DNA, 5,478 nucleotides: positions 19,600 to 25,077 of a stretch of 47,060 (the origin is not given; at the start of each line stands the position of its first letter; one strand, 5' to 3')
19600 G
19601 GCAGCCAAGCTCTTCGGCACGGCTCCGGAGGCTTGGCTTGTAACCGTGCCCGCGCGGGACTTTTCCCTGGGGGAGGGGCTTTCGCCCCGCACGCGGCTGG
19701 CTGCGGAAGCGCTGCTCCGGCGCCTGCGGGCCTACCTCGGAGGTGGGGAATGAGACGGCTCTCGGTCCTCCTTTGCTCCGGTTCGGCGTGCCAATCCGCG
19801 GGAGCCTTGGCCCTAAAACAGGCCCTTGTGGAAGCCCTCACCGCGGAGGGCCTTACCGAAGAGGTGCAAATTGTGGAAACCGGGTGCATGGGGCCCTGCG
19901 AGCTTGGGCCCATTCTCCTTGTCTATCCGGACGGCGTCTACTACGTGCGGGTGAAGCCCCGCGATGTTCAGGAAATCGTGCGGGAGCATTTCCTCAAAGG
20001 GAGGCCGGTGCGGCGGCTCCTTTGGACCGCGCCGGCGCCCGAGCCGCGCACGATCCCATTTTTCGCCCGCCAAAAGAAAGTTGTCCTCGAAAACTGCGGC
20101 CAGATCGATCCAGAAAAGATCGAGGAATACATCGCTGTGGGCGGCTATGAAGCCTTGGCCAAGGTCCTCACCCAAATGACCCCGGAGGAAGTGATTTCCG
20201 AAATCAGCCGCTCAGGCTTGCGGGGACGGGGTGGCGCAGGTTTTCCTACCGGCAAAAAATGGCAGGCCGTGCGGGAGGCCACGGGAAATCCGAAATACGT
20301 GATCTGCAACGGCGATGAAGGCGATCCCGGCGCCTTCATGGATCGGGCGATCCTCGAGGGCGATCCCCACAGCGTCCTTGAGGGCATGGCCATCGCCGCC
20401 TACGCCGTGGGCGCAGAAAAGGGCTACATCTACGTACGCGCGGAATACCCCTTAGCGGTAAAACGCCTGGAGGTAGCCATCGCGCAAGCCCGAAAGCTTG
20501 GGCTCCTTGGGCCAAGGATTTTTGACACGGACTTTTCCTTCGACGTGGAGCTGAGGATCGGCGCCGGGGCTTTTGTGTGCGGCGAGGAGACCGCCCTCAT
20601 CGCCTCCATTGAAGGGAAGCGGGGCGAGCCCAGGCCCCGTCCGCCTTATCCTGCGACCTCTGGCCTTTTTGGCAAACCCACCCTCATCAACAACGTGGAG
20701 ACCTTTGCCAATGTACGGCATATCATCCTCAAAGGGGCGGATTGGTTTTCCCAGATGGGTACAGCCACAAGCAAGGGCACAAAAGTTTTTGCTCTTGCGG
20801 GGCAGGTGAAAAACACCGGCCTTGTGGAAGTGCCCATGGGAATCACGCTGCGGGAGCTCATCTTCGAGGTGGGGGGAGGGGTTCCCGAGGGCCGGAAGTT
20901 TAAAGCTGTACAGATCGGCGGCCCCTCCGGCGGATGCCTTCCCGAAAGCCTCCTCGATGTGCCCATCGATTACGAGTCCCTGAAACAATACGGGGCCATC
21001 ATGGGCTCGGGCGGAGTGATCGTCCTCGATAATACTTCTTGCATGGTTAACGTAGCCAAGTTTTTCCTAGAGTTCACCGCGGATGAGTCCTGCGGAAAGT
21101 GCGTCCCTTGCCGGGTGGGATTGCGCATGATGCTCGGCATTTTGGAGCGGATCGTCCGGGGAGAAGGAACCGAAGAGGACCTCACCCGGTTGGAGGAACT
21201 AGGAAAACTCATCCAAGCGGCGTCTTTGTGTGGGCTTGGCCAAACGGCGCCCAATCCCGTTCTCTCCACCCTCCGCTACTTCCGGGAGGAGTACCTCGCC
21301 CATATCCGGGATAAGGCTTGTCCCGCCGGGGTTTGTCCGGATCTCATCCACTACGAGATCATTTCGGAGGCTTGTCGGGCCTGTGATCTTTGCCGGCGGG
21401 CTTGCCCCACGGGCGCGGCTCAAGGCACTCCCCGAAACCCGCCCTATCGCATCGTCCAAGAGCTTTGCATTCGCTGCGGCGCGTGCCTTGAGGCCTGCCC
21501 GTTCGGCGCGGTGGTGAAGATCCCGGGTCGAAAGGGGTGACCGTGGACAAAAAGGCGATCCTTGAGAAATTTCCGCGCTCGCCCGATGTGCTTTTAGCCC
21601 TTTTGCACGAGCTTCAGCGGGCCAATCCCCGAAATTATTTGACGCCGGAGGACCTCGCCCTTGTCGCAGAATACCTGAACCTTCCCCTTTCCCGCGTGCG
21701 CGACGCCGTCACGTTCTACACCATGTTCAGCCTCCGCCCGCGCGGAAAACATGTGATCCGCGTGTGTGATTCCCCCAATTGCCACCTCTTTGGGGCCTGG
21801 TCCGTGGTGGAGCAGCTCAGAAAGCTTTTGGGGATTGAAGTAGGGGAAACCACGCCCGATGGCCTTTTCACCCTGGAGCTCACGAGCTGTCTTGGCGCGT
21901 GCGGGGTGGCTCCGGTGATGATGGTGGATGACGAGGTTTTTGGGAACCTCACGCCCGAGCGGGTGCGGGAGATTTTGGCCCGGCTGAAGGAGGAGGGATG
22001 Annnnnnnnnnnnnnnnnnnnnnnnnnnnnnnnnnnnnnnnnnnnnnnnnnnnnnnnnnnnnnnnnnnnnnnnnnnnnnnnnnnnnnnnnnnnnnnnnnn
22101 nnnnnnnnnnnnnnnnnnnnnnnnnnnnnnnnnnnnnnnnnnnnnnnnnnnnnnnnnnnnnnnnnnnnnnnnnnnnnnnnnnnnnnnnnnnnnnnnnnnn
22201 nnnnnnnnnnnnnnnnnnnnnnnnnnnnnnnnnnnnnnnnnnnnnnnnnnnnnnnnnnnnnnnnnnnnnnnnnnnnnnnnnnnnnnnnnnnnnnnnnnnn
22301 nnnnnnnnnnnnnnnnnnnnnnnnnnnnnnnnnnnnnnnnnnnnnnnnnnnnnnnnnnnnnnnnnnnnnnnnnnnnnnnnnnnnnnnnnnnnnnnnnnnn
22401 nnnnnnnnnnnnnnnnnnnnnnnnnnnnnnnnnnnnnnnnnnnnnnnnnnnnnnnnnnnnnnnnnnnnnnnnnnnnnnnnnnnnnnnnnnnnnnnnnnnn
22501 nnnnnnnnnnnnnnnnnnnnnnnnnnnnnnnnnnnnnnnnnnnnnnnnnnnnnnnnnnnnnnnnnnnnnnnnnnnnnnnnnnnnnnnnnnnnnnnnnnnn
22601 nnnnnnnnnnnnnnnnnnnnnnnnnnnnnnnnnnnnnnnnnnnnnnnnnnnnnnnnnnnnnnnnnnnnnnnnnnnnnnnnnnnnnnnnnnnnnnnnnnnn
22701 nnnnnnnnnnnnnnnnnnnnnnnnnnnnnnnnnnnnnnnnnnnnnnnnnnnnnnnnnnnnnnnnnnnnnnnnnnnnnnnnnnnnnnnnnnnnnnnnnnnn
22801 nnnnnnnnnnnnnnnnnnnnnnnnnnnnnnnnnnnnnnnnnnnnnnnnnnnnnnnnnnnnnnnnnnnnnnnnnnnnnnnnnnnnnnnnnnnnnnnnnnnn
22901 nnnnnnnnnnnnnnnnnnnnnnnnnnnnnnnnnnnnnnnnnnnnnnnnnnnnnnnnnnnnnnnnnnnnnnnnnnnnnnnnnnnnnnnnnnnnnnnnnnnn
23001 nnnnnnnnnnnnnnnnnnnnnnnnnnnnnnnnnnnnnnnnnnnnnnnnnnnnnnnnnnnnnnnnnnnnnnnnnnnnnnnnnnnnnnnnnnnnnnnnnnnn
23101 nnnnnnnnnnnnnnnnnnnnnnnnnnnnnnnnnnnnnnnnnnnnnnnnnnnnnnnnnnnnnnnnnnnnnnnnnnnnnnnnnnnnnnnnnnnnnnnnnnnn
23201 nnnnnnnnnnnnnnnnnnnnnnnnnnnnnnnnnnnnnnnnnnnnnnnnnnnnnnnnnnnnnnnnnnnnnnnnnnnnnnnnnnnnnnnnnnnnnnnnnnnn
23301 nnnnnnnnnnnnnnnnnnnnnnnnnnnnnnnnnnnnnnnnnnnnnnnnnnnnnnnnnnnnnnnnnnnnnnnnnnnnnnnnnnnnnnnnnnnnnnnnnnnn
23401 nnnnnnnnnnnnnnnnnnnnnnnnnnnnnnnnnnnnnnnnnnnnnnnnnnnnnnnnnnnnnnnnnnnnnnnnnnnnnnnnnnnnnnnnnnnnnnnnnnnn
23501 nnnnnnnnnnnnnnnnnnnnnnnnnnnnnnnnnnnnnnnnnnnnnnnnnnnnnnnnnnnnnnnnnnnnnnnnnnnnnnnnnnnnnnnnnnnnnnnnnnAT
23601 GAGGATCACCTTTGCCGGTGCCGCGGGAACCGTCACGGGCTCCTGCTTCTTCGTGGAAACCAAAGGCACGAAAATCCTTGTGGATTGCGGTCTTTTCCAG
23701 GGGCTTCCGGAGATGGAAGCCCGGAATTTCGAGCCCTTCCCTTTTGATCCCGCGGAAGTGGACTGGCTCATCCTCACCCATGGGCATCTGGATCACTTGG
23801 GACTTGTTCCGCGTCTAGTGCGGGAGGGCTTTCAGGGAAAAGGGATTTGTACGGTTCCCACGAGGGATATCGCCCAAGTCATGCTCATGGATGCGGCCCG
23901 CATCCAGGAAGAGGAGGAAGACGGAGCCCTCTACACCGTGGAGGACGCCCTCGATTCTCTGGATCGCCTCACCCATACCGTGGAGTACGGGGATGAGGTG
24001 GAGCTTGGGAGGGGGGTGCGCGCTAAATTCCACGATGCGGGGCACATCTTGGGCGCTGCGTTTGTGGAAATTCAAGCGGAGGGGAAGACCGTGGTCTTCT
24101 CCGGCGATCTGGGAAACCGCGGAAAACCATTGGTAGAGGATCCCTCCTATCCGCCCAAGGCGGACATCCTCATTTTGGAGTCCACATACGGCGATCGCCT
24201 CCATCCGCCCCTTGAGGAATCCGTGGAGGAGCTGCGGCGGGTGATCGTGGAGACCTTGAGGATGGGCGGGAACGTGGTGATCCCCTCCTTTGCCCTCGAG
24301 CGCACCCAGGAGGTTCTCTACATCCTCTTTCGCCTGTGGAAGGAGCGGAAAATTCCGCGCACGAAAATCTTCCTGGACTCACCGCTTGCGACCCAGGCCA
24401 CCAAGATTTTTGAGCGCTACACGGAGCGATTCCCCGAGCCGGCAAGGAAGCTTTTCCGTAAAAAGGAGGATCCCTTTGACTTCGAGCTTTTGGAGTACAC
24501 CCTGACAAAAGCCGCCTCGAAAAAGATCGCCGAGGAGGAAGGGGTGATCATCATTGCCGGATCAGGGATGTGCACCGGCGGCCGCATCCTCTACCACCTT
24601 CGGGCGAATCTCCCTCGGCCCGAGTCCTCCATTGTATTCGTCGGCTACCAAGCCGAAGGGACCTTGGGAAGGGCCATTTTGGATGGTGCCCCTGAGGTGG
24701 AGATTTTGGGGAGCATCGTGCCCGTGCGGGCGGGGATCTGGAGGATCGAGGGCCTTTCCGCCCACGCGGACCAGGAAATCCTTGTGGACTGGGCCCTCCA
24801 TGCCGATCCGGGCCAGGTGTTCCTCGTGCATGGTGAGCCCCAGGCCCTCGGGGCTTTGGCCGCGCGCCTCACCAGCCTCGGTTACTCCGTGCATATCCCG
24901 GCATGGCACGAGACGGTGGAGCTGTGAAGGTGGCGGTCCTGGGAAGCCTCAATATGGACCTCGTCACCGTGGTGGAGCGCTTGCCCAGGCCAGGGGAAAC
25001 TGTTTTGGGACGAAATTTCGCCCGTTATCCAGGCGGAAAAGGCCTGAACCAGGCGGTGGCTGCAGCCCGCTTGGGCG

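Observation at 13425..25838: [NiFe] hydrogenase core placed inside a HydABC-type (electron-bifurcating) flavoprotein and regulator scaffold, encoded as 16 translationally coupled genes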

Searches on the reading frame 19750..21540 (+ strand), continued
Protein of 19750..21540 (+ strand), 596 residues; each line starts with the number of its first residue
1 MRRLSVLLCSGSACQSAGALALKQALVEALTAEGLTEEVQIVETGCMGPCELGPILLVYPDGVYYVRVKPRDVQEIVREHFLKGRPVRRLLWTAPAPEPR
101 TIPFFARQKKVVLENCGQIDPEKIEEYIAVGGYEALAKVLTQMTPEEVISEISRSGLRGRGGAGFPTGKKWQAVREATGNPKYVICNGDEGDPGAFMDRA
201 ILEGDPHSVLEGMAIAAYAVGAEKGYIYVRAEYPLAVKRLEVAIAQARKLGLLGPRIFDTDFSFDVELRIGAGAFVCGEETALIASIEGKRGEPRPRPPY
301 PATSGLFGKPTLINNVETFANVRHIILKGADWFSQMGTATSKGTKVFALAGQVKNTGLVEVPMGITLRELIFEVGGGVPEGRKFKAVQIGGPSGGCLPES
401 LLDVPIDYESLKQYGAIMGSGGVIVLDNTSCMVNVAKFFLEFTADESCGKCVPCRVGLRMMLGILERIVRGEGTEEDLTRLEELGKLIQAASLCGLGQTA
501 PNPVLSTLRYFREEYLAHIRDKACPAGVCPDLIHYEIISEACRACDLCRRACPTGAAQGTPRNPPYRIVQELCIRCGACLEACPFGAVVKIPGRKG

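Call 38: find_encoding_contigs(protein=P0214, flank=10000, max_places=2)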
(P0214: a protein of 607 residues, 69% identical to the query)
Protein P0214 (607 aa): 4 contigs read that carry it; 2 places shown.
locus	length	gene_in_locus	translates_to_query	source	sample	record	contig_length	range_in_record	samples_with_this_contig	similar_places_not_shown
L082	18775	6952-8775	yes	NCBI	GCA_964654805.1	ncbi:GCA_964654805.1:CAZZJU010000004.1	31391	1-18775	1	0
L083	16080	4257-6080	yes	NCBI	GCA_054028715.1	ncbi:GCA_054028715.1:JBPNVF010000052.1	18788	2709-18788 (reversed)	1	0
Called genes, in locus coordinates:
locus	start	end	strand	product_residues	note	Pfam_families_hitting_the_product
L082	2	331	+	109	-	?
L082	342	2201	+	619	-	PF13237:Fer4_10, PF00037:Fer4 (weak), PF12838:Fer4_7, PF13187:Fer4_9, PF00037:Fer4, PF14691:Fer4_20, PF07992:Pyr_redox_2, PF13450:NAD_binding_8, +12 more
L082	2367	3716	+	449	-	PF03486:HI0933_like (faint), PF07992:Pyr_redox_2, PF13434:Lys_Orn_oxgnase (faint), PF13738:Pyr_redox_3 (weak), PF00070:Pyr_redox, PF02852:Pyr_redox_dim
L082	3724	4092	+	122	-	PF07085:DRTGG (weak)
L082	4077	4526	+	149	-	PF13581:HATPase_c_2, PF02518:HATPase_c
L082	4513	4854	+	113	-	PF07085:DRTGG (weak)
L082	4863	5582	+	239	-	PF02811:PHP, PF13263:PHP_C (faint)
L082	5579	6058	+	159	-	PF01257:2Fe-2S_thioredx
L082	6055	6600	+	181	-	PF02518:HATPase_c, PF13589:HATPase_c_3 (weak)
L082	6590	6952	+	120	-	-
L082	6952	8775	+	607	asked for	PF01512:Complex1_51K, PF10589:NADH_4Fe-4S, PF12838:Fer4_7, PF00037:Fer4, PF13187:Fer4_9, PF13237:Fer4_10, PF14697:Fer4_21, PF00037:Fer4, +4 more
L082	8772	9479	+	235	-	PF13510:Fer2_4, PF10588:NADH-G_4Fe-4S_3, PF14697:Fer4_21 (weak), PF22117:Fer4_Nqo3, PF13183:Fer4_8, PF13187:Fer4_9 (weak), PF00037:Fer4, PF12837:Fer4_6 (weak), +6 more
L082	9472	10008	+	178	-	PF01058:Oxidored_q6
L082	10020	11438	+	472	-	PF27537:HoxH, PF00374:NiFeSe_Hases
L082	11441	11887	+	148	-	-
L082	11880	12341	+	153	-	PF01257:2Fe-2S_thioredx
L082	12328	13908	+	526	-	PF01512:Complex1_51K, PF10531:SLBB, PF22461:SLBB_2 (weak), PF10589:NADH_4Fe-4S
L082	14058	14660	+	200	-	PF12804:NTP_transf_3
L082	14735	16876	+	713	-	PF04879:Molybdop_Fe4S4, PF00384:Molybdopterin, PF01568:Molydop_binding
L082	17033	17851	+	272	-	-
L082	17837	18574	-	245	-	PF19538:DUF6062 (faint)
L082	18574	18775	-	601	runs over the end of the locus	PF03193:RsgA_GTPase (faint), PF00350:Dynamin_N, PF01926:MMR_HSR1, PF00009:GTP_EFTU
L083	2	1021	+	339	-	?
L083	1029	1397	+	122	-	PF07085:DRTGG (weak)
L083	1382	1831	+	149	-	PF13581:HATPase_c_2, PF02518:HATPase_c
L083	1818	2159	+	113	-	PF07085:DRTGG (weak)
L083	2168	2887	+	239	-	PF02811:PHP, PF13263:PHP_C (faint)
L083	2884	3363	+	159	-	PF01257:2Fe-2S_thioredx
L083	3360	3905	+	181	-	PF02518:HATPase_c, PF13589:HATPase_c_3 (weak)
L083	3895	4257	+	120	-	-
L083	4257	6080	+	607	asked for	PF01512:Complex1_51K, PF10589:NADH_4Fe-4S, PF12838:Fer4_7, PF00037:Fer4, PF13187:Fer4_9, PF13237:Fer4_10, PF14697:Fer4_21, PF00037:Fer4, +4 more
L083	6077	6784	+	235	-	PF13510:Fer2_4, PF10588:NADH-G_4Fe-4S_3, PF14697:Fer4_21 (weak), PF22117:Fer4_Nqo3, PF13183:Fer4_8, PF13187:Fer4_9 (weak), PF00037:Fer4, PF12837:Fer4_6 (weak), +6 more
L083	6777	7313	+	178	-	PF01058:Oxidored_q6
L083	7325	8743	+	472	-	PF27537:HoxH, PF00374:NiFeSe_Hases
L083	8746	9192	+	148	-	-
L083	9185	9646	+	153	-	PF01257:2Fe-2S_thioredx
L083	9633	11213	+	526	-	PF01512:Complex1_51K, PF10531:SLBB, PF22461:SLBB_2 (weak), PF10589:NADH_4Fe-4S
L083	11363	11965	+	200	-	PF12804:NTP_transf_3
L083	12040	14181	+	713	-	PF04879:Molybdop_Fe4S4, PF00384:Molybdopterin, PF01568:Molydop_binding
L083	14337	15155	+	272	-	-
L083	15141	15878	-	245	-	PF19538:DUF6062 (faint)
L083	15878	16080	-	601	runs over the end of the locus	PF03193:RsgA_GTPase (faint), PF00350:Dynamin_N, PF01926:MMR_HSR1, PF00009:GTP_EFTU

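Call 50: find_encoding_contigs(protein=P0239, flank=9000, max_places=1)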
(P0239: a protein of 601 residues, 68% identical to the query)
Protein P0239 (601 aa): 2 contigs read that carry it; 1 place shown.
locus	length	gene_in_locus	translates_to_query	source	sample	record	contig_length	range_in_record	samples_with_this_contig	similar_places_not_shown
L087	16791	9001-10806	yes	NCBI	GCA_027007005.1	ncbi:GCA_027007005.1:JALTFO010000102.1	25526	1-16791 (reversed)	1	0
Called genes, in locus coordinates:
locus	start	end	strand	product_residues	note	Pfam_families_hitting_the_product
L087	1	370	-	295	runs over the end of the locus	PF00781:DAGK_cat, PF19279:YegS_C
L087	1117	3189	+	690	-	PF00496:SBP_bac_5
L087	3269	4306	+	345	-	PF19300:BPD_transp_1_N (weak), PF00528:BPD_transp_1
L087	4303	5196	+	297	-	PF12911:OppC_N (weak), PF00528:BPD_transp_1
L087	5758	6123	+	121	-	PF07085:DRTGG (weak)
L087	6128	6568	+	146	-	PF13581:HATPase_c_2 (weak), PF02518:HATPase_c (weak)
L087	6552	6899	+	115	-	PF07085:DRTGG (weak)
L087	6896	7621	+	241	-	PF02811:PHP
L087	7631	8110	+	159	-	PF01257:2Fe-2S_thioredx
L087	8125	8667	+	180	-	PF02518:HATPase_c, PF13589:HATPase_c_3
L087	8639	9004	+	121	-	-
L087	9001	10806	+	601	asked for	PF01512:Complex1_51K, PF10531:SLBB, PF10589:NADH_4Fe-4S, PF12838:Fer4_7, PF13237:Fer4_10, PF14697:Fer4_21, PF13187:Fer4_9, PF00037:Fer4, +5 more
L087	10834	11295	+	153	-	PF01257:2Fe-2S_thioredx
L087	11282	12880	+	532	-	PF01512:Complex1_51K, PF10531:SLBB, PF22461:SLBB_2 (weak), PF10589:NADH_4Fe-4S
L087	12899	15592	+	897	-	PF13510:Fer2_4, PF10588:NADH-G_4Fe-4S_3, PF22117:Fer4_Nqo3 (weak), PF00037:Fer4 (weak), PF04879:Molybdop_Fe4S4, PF00384:Molybdopterin, PF01568:Molydop_binding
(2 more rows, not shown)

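Call 51: find_encoding_contigs(protein=P0226, flank=9000, max_places=1)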
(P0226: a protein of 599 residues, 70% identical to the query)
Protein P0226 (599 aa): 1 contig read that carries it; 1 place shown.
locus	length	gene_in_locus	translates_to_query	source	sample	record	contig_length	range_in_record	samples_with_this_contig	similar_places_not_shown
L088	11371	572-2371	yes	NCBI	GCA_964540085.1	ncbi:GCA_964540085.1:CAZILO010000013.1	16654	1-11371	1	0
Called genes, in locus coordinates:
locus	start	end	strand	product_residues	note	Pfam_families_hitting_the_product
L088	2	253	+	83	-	?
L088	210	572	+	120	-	-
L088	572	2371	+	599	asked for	PF01257:2Fe-2S_thioredx (weak), PF01512:Complex1_51K, PF10531:SLBB (weak), PF10589:NADH_4Fe-4S, PF00037:Fer4 (weak), PF12838:Fer4_7, PF13237:Fer4_10 (weak), PF14697:Fer4_21 (weak), +3 more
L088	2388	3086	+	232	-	PF13510:Fer2_4, PF10588:NADH-G_4Fe-4S_3, PF22117:Fer4_Nqo3, PF12838:Fer4_7 (weak), PF13183:Fer4_8, PF14697:Fer4_21 (weak), PF00037:Fer4, PF12837:Fer4_6 (weak), +5 more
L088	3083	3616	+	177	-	PF01058:Oxidored_q6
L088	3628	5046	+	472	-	PF27537:HoxH, PF00374:NiFeSe_Hases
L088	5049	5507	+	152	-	-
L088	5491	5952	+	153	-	PF01257:2Fe-2S_thioredx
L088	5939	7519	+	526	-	PF01512:Complex1_51K, PF10531:SLBB (weak), PF10589:NADH_4Fe-4S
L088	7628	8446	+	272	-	-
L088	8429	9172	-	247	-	PF19538:DUF6062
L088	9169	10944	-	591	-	PF00350:Dynamin_N, PF01926:MMR_HSR1 (faint), PF00009:GTP_EFTU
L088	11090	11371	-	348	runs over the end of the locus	PF03706:LPG_synthase_TM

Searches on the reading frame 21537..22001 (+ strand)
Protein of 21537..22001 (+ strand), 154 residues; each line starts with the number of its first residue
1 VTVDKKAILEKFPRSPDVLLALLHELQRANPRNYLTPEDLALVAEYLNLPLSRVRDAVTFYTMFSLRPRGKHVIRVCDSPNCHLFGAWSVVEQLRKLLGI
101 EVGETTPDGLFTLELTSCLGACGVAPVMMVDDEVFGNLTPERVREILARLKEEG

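Call 8: search_protein_families(library=pfam, proteins=[window:21537-22001:+])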
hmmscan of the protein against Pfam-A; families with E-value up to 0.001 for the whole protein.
window:21537-22001:+ (154 aa): 1 family
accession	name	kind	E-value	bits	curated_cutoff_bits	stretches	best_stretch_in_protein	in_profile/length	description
PF01257.25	2Fe-2S_thioredx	-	2.2e-48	164.2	24.8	1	6-151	2-145/145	Thioredoxin-like [2Fe-2S] ferredoxin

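Call 33: search_protein_families(library=ncbifam, max_evalue=0.01, proteins=[window:21537-22001:+])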
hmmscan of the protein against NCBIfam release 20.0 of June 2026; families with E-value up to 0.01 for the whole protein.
window:21537-22001:+ (154 aa): 10 families
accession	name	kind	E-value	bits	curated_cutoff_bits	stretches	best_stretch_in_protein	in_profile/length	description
TIGR01958.1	nuoE_fam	subfamily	4e-41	140.6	142.4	1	7-151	4-148/148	NADH-quinone oxidoreductase subunit NuoE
NF005722.0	PRK07539.1-2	equivalog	1.8e-39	135.3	141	1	14-149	22-155/157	NADH-quinone oxidoreductase subunit NuoE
NF005725.0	PRK07539.1-5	equivalog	1.6e-37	128.9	220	1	6-152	26-173/174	NADH-quinone oxidoreductase subunit NuoE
NF005721.0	PRK07539.1-1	equivalog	3.9e-36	124.8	308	1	2-152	31-179/292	NADH-quinone oxidoreductase subunit NuoE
NF005747.0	PRK07571.1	equivalog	2.3e-35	121.8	224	1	9-153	29-171/173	bidirectional hydrogenase complex protein HoxE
NF004638.0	PRK05988.1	equivalog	5e-33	114.1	198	1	6-151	15-158/159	formate dehydrogenase subunit gamma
NF005723.0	PRK07539.1-3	equivalog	2.1e-31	108.9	226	1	30-151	35-157/158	NADH-quinone oxidoreductase subunit NuoE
NF005724.0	PRK07539.1-4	equivalog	2.6e-23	83.1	280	1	8-150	29-172/240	NADH-quinone oxidoreductase subunit NuoE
NF009040.0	PRK12373.1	equivalog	1.8e-19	70.7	514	1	9-150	27-169/400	NADH-quinone oxidoreductase subunit E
NF041612.1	fdxn_Clost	equivalog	0.0034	17.9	150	1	111-154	49-94/102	2Fe-2S ferredoxin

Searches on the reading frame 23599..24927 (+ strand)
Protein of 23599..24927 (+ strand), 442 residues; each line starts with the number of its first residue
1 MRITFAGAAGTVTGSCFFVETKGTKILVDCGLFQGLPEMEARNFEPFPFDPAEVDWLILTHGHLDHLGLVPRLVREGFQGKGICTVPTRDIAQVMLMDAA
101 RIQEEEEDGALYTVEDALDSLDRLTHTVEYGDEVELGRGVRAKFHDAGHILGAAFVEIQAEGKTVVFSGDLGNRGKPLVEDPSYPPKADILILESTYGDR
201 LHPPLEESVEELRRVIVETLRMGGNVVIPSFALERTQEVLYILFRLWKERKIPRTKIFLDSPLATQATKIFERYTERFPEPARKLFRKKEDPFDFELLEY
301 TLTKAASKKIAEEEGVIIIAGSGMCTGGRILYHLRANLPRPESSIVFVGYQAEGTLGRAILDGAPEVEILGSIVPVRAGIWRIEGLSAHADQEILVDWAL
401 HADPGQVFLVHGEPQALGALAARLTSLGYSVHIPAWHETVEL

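Call 8: search_protein_families(library=pfam, proteins=[window:23599-24927:+])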
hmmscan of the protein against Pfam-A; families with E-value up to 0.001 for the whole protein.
window:23599-24927:+ (442 aa): 5 families
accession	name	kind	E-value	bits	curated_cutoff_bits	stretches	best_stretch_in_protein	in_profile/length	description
PF10996.14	Beta-Casp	-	7e-38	130.3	27.7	1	236-360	1-120/120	Beta-Casp domain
PF00753.33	Lactamase_B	-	7.6e-19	68.9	22.7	1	11-228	3-193/196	Metallo-beta-lactamase superfamily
PF07521.17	RMMBL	-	4.3e-15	55.9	21.6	1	374-434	2-63/63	Zn-dependent metallo-hydrolase RNA specificity domain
PF12706.13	Lactamase_B_2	-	1.1e-09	38.7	27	1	24-217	1-192/200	Beta-lactamase superfamily domain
PF16661.11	Lactamase_B_6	-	2.2e-09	37.4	27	1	19-168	2-159/193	Metallo-beta-lactamase superfamily domain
